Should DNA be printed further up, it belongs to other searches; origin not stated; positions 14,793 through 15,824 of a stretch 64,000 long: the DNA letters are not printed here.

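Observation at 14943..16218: Pol-beta nucleotidyltransferase plus KTSC-domain gene pair upstream of the Clp module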

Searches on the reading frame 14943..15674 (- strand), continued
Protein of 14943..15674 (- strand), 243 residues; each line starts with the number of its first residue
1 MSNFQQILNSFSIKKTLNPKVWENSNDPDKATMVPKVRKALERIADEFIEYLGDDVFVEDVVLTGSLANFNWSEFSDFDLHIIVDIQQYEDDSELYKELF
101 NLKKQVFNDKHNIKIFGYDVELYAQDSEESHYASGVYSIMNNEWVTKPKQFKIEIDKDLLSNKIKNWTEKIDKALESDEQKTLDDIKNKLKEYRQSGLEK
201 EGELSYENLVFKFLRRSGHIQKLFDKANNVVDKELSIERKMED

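Call 67: get_annotated_region(hit=H127, flank=4000)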
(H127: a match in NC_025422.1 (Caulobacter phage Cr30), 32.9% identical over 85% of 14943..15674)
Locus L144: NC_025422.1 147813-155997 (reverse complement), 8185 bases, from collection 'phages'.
description: Caulobacter phage Cr30, complete genome.
organism: Caulobacter phage Cr30 (NCBI taxid 1357714)
taxonomy: Viruses; Duplodnaviria; Heunggongvirae; Uroviricota; Caudoviricetes
host: Caulobacter crescentus CB15; source: pond water; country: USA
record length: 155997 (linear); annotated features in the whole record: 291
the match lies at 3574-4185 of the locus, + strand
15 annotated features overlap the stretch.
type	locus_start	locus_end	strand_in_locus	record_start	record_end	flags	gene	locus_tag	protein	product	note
CDS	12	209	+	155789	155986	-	-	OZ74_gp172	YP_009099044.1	hypothetical protein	-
CDS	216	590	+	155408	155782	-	-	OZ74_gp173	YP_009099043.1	hypothetical protein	-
CDS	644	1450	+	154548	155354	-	-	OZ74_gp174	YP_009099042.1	ribonuclease H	phage T4-like protein Rnh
CDS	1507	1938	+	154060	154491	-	-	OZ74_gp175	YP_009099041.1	hypothetical protein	-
CDS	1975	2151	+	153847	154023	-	-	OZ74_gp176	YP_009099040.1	hypothetical protein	-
CDS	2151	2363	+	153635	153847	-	-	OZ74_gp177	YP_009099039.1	hypothetical protein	-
CDS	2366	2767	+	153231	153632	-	-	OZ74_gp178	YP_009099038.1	bifunctional heptose 7-phosphate kinase/heptose 1-phosphate adenyltransferase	-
tRNA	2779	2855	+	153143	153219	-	-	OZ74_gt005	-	tRNA-Pro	anticodon TGG; discovered using tRNAscanSE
CDS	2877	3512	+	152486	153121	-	-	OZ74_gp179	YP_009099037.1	endolysin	-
CDS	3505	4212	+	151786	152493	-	-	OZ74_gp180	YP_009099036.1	hypothetical protein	-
CDS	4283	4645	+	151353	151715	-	-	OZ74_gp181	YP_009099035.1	hypothetical protein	-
tRNA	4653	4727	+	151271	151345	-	-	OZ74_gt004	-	tRNA-Met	anticodon CAT; discovered using tRNAscanSE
CDS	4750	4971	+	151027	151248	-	-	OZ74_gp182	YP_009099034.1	hypothetical protein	-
CDS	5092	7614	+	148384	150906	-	-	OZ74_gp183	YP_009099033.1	DNA polymerase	-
CDS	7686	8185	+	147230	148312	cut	-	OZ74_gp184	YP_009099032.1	DNA repair protein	-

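Call 68: search_protein_families(library=pfam, proteins=[L001:3474-3908:+, L001:4756-5241:+, L002:3239-3796:+, L002:4686-5072:+, L003:3541-3942:+, L003:4679-5008:+, L003:5040-5645:+, L144:2877-3512:+, L144:4283-4645:+], max_evalue=0.01)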
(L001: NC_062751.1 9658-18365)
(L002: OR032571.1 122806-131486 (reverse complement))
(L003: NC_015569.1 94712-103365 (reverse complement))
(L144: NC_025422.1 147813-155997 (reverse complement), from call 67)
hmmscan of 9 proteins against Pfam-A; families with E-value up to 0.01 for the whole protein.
L001:3474-3908:+ (144 aa): 0 families

L001:4756-5241:+ (161 aa): 0 families

L002:3239-3796:+ (185 aa): 0 families

L002:4686-5072:+ (128 aa): 1 family
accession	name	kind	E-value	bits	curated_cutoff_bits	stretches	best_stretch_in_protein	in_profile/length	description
PF20198.3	DUF6561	-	1.2e-06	28.9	27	1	1-100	1-81/84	Family of unknown function (DUF6561)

L003:3541-3942:+ (133 aa): 0 families

L003:4679-5008:+ (109 aa): 0 families

L003:5040-5645:+ (201 aa): 1 family
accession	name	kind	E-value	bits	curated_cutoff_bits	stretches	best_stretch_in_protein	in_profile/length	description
PF03160.20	Calx-beta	-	1.5e-08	35.1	27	1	116-200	31-119/119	Calx-beta domain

L144:2877-3512:+ (211 aa): 0 families

L144:4283-4645:+ (120 aa): 0 families

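Call 71: search_protein_families(library=pfam, proteins=[P0370, P0272, P0358, P0314, P0382, P0367, P0354], max_evalue=0.001)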
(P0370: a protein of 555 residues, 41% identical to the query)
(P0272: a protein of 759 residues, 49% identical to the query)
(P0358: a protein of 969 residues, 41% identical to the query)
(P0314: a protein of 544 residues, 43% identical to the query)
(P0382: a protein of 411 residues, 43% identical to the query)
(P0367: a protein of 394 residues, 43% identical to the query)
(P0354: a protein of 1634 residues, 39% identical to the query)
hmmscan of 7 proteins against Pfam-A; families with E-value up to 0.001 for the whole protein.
P0370 (555 aa): 1 family
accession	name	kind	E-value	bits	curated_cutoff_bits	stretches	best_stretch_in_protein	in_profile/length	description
PF06941.18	NT5C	-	1.3e-05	25.6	24.8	0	245-382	4-147/180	5' nucleotidase, deoxy (Pyrimidine), cytosolic type C protein (NT5C)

P0272 (759 aa): 3 families
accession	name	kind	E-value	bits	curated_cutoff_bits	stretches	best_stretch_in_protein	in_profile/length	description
PF01551.29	Peptidase_M23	-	6e-27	94.1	28.7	1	271-372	2-96/96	Peptidase family M23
PF01471.23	PG_binding_1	-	6.6e-15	55.5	23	1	466-520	4-56/57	Putative peptidoglycan binding domain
PF00182.24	Glyco_hydro_19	-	5.8e-08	33.2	25.5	1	657-708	103-155/232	Chitinase class I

P0358 (969 aa): 3 families
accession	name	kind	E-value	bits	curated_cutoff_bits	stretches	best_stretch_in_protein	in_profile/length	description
PF01909.29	NTP_transf_2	-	6.5e-05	23.7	21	1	99-150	2-56/93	Nucleotidyltransferase domain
PF11450.13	DUF3008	-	0.00044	20.8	24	1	764-821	3-56/57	Protein of unknwon function (DUF3008)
PF18765.7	Polbeta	-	0.00096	19.7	26.9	1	103-155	5-58/93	Polymerase beta, Nucleotidyltransferase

P0314 (544 aa): 1 family
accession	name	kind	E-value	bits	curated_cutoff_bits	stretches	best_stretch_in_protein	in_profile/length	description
PF18760.7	ART-PolyVal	-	8.9e-17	62.6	31.2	1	308-371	1-65/140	ADP-Ribosyltransferase in polyvalent proteins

P0382 (411 aa): 5 families
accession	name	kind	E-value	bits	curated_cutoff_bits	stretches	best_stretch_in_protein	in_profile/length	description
PF00583.31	Acetyltransf_1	-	4.7e-09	37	20.7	1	270-392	27-116/116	Acetyltransferase (GNAT) family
PF13508.13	Acetyltransf_7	-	7.3e-07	29.9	27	1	293-393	12-83/84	Acetyltransferase (GNAT) domain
PF13673.13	Acetyltransf_10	-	3.9e-05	24.1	23.6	1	331-395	53-110/128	Acetyltransferase (GNAT) domain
PF17013.11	Acetyltransf_15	-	3.9e-05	23.6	35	1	274-385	27-103/210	Putative acetyl-transferase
PF14542.12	Acetyltransf_CG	-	0.00031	21.3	30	0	326-366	21-61/80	GCN5-related N-acetyl-transferase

P0367 (394 aa): 2 families
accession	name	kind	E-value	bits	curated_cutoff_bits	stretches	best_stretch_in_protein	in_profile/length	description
PF00293.34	NUDIX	-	5.9e-15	55.9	21.1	1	266-379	5-131/134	NUDIX domain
PF01909.29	NTP_transf_2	-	0.00013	22.7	21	1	53-112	7-55/93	Nucleotidyltransferase domain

P0354 (1634 aa): 2 families
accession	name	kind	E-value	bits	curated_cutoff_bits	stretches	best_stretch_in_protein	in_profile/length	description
PF18905.5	DUF5661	-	1.4e-11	45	27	1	420-477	1-63/65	Protein of unknown function (DUF5661)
PF12224.13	Amidoligase_2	-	1.8e-07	31.7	22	1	846-938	13-116/245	Putative amidoligase enzyme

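Call 84: find_related_loci(query=A1, collection=genome_contigs, flank=5000)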
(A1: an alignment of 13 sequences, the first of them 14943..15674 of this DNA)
Query A1 (243 aa) in genome_contigs; peptide patterns used: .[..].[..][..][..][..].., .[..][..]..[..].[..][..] (x = any residue, [..] = any of these).
48 stretches matched a pattern; 6 encode a relative of the query (tblastn E <= 1e-3); 6 distinct loci.
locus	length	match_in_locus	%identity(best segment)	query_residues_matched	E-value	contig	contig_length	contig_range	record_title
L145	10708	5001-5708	45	5-237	2e-62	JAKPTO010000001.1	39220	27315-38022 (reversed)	MAG: bacterium isolate USPA_maxbin.021 k141_646553, whole genome shotgun sequence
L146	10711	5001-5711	43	8-241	2e-53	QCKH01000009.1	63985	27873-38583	Prochlorococcus sp. AG-409-L21 Ga0171895_109, whole genome shotgun sequence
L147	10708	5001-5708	40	5-238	7e-50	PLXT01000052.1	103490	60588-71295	MAG: Methanobacterium sp. isolate palsa_68 73.20120700_P3D.344_contig_36469, whole genome shotgun sequence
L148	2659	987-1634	38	17-238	3e-45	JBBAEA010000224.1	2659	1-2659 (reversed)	MAG: Bradymonadales bacterium isolate SO_2017_LW2_140 scaffold_83123_c1_LW138R_2017, whole genome shotgun sequence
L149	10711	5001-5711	37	8-237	1e-41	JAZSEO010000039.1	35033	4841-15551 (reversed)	MAG: Wujia sp. isolate T1900044589_TS20190055.MAGScoT_cleanbin_000008 SGB_620_k141_1013009, whole genome shotgun sequenc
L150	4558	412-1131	35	8-237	1e-40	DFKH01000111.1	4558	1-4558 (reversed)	MAG TPA_asm: Alphaproteobacteria bacterium UBA3650 UBA3650_contig_449204, whole genome shotgun sequence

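Call 87: search_protein_families(library=pfam, alignment_id=A2, max_evalue=1)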
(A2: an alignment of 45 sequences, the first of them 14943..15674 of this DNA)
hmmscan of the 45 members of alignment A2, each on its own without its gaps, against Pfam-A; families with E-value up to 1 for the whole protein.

A. member 1, window:14943-15674:- (243 aa): 5 families
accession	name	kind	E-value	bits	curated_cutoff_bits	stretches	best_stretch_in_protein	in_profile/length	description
PF01909.29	NTP_transf_2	-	0.00015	22.6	21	1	47-106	3-55/93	Nucleotidyltransferase domain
PF18765.7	Polbeta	-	0.0028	18.2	26.9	1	49-102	4-58/93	Polymerase beta, Nucleotidyltransferase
PF16858.11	CNDH2_C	-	0.036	14.5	32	1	159-188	25-54/130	Condensin II complex subunit CAP-H2 or CNDH2, C-terminal wHTH domain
PF22600.2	MTPAP-like_central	-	0.06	13.9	27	1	31-111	19-91/139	Poly(A) RNA polymerase, mitochondrial-like, central palm domain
PF03255.19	ACCA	-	0.092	12.3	23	1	35-71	66-102/310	Acetyl co-enzyme A carboxylase carboxyltransferase-like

B. families by the number of members that match (of 45 scanned): 33 families (the first 25 are shown)
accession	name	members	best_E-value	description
PF01909.29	NTP_transf_2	44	4e-05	Nucleotidyltransferase domain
PF22600.2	MTPAP-like_central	22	0.012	Poly(A) RNA polymerase, mitochondrial-like, central palm domain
PF18765.7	Polbeta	18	6.7e-05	Polymerase beta, Nucleotidyltransferase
PF19903.4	DUF6376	8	0.0069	Family of unknown function (DUF6376)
PF17561.7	TssO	6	0.00026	Type VI secretion system, TssO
PF03255.19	ACCA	6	0.041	Acetyl co-enzyme A carboxylase carboxyltransferase-like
PF20879.2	SidM_N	3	0.0025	SidM, N-terminal domain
PF11485.14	STK_08120-like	3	0.016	STK_08120-like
PF10279.14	Latarcin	3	0.017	Latarcin precursor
PF22014.2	DUF6932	2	0.0067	Family of unknown function (DUF6932)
PF16858.11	CNDH2_C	2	0.036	Condensin II complex subunit CAP-H2 or CNDH2, C-terminal wHTH domain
PF08745.17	PIN_5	2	0.039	PINc domain ribonuclease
PF05289.16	BLYB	1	0.0038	Borrelia hemolysin accessory protein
PF22709.1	Mu_Gam-Sipho_Gp157-TOTE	1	0.0056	Mu Gam/Sipho_Gp157-like domain of the TOTE conflict systems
PF08785.16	Ku_PK_bind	1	0.0077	Ku C terminal domain like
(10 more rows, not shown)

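Call 90: search_protein_families(library=pfam, alignment_id=A5, max_evalue=0.0001)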
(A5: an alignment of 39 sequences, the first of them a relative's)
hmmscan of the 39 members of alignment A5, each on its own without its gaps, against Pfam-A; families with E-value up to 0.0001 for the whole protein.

A. member 1, P0286 (1597 aa): 1 family
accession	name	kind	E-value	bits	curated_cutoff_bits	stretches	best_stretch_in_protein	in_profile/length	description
PF12224.13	Amidoligase_2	-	4.9e-06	27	22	1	908-1000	19-121/245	Putative amidoligase enzyme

B. families by the number of members that match (of 39 scanned): 12 families
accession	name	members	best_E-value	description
PF12224.13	Amidoligase_2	11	4.9e-10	Putative amidoligase enzyme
PF01909.29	NTP_transf_2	4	1.8e-05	Nucleotidyltransferase domain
PF18905.5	DUF5661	2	1.7e-12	Protein of unknown function (DUF5661)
PF17338.8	GP88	1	7.3e-25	Gene product 88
PF00583.31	Acetyltransf_1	1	4.7e-09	Acetyltransferase (GNAT) family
PF00383.29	dCMP_cyt_deam_1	1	1.1e-08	Cytidine and deoxycytidylate deaminase zinc-binding region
PF13508.13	Acetyltransf_7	1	7.3e-07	Acetyltransferase (GNAT) domain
PF00182.24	Glyco_hydro_19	1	9.4e-06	Chitinase class I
PF06941.18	NT5C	1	1.3e-05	5' nucleotidase, deoxy (Pyrimidine), cytosolic type C protein (NT5C)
PF13673.13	Acetyltransf_10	1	3.9e-05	Acetyltransferase (GNAT) domain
PF17013.11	Acetyltransf_15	1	3.9e-05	Putative acetyl-transferase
PF04266.20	ASCH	1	6e-05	ASCH domain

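Call 98: find_encoding_contigs(protein=P0254, flank=8000, max_places=3)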
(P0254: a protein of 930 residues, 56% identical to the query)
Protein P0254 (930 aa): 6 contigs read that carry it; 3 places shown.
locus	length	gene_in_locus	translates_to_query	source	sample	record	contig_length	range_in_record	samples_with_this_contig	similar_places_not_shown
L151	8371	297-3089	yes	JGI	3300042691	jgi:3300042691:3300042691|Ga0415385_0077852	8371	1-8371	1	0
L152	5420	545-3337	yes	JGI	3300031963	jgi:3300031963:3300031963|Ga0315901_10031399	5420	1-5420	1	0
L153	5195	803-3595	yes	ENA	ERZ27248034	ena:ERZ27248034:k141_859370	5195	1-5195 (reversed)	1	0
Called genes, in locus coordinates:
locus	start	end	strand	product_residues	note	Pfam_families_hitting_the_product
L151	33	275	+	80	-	PF13619:KTSC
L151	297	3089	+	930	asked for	PF01510:Amidase_2 (weak), PF01471:PG_binding_1 (weak), PF02557:VanY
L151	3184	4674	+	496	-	-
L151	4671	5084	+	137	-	-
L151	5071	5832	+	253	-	-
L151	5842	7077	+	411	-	-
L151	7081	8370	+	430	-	?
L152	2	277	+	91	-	?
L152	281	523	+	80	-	PF13619:KTSC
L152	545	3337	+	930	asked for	PF01510:Amidase_2 (weak), PF01471:PG_binding_1 (weak), PF02557:VanY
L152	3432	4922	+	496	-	-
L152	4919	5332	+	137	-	-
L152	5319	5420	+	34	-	?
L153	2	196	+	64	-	?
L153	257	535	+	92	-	-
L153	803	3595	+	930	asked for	PF01510:Amidase_2 (weak), PF01471:PG_binding_1 (weak), PF02557:VanY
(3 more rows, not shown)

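Call 99: find_encoding_contigs(protein=P0286, flank=8000, max_places=3)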
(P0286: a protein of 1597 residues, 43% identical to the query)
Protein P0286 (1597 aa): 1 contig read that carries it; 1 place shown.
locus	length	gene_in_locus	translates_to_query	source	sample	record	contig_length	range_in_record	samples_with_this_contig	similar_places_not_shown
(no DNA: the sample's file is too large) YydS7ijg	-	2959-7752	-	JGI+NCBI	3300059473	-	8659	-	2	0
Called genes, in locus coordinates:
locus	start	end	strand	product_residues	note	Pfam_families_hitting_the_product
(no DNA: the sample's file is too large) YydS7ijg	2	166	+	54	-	?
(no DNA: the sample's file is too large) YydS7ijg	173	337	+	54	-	-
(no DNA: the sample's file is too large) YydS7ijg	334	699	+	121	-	-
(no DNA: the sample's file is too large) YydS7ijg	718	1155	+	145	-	-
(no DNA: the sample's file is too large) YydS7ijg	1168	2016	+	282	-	PF01467:CTP_transf_like (weak)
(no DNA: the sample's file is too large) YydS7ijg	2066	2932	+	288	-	-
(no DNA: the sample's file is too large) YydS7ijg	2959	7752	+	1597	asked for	PF12224:Amidoligase_2 (faint)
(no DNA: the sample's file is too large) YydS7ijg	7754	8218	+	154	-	-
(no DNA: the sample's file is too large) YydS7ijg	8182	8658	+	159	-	?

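Call 100: find_encoding_contigs(protein=P0272, flank=8000, max_places=2)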
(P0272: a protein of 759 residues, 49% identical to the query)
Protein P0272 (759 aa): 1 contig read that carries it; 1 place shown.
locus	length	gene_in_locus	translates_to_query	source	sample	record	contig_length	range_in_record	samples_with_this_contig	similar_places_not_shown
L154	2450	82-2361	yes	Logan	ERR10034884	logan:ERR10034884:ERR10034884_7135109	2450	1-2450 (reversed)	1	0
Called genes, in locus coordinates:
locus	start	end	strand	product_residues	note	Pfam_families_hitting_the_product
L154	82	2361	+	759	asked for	PF01551:Peptidase_M23, PF01471:PG_binding_1, PF00182:Glyco_hydro_19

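Call 101: find_encoding_contigs(protein=P0314, flank=8000, max_places=2)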
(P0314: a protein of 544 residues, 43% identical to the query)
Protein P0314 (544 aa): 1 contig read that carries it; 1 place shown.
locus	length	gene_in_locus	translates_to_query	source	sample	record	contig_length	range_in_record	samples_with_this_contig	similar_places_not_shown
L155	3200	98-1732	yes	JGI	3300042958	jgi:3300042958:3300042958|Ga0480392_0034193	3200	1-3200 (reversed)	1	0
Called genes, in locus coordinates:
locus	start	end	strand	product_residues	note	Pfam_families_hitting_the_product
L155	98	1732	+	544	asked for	PF18760:ART-PolyVal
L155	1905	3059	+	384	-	PF01541:GIY-YIG (weak)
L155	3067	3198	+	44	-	?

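Call 102: find_encoding_contigs(protein=P0275, flank=8000, max_places=2)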
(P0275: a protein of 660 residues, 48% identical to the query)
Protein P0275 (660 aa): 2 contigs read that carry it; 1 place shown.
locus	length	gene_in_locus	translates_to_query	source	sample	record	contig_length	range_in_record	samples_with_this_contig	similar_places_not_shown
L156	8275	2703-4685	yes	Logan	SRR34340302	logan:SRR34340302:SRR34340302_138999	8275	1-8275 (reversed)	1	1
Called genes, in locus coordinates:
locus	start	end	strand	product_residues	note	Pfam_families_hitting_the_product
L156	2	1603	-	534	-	?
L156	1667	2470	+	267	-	-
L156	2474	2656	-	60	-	-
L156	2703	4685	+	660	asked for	-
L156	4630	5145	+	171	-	-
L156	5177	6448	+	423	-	-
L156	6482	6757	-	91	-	-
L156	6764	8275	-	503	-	?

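Call 103: find_encoding_contigs(protein=P0300, flank=8000, max_places=2)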
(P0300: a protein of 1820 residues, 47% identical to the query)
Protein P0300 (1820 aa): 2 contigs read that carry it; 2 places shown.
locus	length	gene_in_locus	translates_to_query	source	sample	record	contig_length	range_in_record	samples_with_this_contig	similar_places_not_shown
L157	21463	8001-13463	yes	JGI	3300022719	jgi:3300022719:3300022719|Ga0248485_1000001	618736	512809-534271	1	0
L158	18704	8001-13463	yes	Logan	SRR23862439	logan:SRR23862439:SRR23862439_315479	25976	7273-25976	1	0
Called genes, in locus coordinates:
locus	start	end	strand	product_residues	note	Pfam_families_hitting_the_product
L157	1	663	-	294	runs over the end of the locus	-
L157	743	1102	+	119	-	PF13560:HTH_31 (faint), PF01381:HTH_3 (weak)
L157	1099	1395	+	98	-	-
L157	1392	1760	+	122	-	-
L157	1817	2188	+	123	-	-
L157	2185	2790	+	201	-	PF06941:NT5C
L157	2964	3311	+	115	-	-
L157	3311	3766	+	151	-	-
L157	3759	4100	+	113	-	-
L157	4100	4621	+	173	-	-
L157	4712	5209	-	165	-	-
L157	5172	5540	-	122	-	-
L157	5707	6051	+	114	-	-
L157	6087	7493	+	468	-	-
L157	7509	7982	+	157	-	-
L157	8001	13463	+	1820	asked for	-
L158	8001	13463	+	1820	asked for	-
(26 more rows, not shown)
